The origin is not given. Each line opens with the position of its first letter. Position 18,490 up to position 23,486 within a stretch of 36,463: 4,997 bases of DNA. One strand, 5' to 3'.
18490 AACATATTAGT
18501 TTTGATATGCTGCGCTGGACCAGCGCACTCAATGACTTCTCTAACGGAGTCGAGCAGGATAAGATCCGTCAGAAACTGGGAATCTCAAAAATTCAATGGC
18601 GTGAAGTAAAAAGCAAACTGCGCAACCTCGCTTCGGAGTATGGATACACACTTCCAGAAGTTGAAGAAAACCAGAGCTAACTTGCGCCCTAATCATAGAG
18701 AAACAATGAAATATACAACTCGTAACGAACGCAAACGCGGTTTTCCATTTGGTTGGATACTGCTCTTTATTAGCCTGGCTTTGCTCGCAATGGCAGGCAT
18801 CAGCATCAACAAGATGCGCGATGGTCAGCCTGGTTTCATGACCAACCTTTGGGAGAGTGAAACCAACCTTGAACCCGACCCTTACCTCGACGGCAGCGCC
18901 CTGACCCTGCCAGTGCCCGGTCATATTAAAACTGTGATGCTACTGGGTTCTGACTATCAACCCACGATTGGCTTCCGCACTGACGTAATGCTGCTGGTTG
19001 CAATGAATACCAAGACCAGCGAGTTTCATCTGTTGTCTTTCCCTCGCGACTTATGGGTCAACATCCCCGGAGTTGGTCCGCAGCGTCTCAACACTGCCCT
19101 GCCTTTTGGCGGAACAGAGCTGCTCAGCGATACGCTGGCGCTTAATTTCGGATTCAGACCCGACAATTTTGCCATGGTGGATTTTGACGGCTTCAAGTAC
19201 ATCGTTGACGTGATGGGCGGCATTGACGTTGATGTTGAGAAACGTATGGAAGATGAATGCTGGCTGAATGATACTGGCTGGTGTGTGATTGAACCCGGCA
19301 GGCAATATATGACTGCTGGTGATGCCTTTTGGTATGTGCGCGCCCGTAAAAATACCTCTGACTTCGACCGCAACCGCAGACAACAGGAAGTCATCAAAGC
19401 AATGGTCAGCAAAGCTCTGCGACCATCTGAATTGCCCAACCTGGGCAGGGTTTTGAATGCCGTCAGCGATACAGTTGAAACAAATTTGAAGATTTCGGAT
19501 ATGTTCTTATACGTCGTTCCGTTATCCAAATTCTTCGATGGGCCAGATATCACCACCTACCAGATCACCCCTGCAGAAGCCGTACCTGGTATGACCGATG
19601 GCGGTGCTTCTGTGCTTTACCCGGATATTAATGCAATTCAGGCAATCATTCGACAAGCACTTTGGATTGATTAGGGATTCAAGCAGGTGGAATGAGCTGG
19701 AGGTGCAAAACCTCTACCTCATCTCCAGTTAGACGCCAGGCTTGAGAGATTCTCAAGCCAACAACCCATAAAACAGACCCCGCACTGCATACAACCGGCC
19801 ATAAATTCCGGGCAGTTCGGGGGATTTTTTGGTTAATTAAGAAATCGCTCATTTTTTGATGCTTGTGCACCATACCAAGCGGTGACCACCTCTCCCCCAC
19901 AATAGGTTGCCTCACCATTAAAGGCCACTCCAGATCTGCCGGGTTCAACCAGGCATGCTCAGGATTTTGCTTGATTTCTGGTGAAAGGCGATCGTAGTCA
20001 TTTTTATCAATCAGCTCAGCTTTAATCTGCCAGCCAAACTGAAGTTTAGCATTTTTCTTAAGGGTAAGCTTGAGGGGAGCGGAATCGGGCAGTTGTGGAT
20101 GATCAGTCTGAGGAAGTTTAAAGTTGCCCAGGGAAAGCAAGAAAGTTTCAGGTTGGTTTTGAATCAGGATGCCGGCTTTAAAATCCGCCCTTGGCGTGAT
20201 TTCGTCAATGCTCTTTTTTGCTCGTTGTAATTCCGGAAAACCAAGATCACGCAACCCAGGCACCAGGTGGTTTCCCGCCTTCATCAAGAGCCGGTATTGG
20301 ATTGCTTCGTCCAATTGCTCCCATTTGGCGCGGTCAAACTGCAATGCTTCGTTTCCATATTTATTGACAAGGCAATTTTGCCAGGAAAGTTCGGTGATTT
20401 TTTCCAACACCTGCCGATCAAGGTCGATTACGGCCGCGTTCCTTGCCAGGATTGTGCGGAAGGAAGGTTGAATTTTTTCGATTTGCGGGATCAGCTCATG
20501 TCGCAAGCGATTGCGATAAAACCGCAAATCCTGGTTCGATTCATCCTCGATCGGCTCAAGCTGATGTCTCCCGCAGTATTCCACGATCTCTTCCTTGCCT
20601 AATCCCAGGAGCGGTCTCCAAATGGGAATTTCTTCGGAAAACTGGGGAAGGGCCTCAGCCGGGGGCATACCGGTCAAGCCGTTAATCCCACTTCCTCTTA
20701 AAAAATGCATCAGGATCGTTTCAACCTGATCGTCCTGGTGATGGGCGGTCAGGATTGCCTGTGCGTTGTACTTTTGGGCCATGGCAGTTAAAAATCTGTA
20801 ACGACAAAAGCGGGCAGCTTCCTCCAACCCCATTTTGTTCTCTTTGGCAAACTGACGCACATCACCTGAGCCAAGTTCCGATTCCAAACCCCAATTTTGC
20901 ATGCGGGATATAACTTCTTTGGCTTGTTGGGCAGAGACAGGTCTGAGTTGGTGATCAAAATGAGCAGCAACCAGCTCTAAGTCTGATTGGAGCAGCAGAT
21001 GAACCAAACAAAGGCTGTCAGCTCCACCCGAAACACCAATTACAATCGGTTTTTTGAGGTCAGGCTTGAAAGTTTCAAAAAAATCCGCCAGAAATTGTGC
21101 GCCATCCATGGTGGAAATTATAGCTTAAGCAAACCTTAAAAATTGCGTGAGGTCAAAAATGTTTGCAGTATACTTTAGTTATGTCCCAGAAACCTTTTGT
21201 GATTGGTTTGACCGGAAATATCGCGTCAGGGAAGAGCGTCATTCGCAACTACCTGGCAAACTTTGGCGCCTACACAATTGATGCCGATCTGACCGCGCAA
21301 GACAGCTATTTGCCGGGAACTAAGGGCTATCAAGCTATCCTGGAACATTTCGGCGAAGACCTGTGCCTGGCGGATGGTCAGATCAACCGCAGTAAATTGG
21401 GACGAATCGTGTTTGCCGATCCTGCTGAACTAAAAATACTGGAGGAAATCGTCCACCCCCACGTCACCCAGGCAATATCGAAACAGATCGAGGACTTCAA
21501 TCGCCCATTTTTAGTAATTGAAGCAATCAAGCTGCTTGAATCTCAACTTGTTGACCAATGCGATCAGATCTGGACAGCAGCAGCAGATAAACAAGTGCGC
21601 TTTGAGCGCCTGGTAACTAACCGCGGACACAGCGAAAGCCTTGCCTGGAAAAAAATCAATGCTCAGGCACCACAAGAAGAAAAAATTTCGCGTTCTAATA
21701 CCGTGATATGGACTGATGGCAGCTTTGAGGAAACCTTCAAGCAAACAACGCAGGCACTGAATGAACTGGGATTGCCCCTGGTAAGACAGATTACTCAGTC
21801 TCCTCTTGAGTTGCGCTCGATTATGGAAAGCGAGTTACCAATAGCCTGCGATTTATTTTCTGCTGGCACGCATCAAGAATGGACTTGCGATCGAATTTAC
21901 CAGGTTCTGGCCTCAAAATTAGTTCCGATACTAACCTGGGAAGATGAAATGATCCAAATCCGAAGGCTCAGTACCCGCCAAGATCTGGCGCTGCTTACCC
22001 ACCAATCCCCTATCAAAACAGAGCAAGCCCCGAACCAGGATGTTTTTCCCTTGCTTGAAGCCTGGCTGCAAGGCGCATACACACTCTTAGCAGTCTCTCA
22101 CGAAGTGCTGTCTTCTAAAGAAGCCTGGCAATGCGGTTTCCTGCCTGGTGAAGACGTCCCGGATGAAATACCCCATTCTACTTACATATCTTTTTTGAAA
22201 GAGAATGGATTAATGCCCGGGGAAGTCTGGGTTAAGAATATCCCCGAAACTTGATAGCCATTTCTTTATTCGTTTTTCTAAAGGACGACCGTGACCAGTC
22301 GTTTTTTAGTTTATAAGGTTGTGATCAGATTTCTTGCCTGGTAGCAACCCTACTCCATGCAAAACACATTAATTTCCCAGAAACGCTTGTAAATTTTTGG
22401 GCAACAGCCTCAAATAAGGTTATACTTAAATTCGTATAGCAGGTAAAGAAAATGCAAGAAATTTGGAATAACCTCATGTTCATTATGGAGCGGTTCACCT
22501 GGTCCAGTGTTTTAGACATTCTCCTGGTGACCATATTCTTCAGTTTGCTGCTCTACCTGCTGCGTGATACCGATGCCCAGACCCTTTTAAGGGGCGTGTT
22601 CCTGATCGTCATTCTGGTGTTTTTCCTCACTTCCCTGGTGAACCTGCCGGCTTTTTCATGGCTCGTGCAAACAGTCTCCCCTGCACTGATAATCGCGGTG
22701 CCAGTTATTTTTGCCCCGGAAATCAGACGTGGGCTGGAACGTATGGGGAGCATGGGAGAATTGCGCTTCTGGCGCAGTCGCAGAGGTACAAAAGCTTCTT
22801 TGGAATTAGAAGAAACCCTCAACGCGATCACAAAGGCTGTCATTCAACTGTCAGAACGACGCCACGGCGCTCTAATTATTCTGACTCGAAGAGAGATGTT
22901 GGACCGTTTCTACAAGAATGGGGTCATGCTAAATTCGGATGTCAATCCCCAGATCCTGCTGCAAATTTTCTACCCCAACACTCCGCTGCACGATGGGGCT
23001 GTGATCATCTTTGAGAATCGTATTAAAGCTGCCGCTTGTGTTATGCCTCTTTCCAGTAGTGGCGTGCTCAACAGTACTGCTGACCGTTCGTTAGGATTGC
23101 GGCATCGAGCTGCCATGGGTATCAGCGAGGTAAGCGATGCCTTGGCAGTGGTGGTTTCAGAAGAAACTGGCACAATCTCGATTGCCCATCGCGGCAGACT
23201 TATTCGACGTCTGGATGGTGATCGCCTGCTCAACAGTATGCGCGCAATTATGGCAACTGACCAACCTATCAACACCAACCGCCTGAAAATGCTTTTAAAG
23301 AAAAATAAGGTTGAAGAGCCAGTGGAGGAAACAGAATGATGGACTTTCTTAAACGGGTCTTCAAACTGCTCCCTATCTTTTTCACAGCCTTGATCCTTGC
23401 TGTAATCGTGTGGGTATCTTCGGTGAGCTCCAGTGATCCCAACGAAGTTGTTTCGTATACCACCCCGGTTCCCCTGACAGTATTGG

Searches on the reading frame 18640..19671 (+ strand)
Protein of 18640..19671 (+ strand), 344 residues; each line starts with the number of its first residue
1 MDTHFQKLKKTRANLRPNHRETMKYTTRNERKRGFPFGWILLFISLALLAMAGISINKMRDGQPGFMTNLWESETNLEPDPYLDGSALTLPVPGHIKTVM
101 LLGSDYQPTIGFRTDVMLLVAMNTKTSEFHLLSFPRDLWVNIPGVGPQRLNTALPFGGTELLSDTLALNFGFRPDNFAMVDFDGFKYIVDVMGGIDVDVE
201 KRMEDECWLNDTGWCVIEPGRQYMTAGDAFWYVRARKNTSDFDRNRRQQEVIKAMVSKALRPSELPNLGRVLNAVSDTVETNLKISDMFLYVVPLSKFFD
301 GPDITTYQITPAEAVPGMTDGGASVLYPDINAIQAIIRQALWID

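Call 20: search_protein_families(library=pfam, proteins=[window:18640-19671:+], max_evalue=0.001)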
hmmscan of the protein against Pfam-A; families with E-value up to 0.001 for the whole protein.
window:18640-19671:+ (344 aa): 1 family
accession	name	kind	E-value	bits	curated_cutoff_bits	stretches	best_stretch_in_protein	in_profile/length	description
PF03816.19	LytR_cpsA_psr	-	3.9e-38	131.4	24.6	1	113-259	1-148/150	LytR_cpsA_psr family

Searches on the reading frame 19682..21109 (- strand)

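Call 20: search_protein_families(library=pfam, proteins=[window:19682-21109:-], max_evalue=0.001)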
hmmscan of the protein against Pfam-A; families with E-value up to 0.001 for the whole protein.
window:19682-21109:- (476 aa): 2 families
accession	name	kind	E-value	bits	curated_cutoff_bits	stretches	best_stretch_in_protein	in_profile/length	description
PF01171.26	ATP_bind_3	-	5.6e-52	176.5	27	1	22-205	2-182/182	PP-loop family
PF11734.13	TilS_C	-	1.8e-10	40.5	22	1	398-465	2-68/74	TilS substrate C-terminal domain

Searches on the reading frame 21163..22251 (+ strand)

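Call 20: search_protein_families(library=pfam, proteins=[window:21163-22251:+], max_evalue=0.001)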
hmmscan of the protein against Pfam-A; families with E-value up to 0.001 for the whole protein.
window:21163-22251:+ (363 aa): 1 family
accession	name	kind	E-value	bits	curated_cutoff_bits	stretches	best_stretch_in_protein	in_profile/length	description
PF01121.26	CoaE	-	2e-46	158.4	27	1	13-189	2-179/180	Dephospho-CoA kinase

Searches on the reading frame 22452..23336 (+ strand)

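Call 20: search_protein_families(library=pfam, proteins=[window:22452-23336:+], max_evalue=0.001)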
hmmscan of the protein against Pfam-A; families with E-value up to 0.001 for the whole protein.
window:22452-23336:+ (295 aa): 1 family
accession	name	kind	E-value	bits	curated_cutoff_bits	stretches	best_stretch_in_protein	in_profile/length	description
PF02457.21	DAC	-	1.7e-40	137.8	27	1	128-249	2-118/119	DisA bacterial checkpoint controller nucleotide-binding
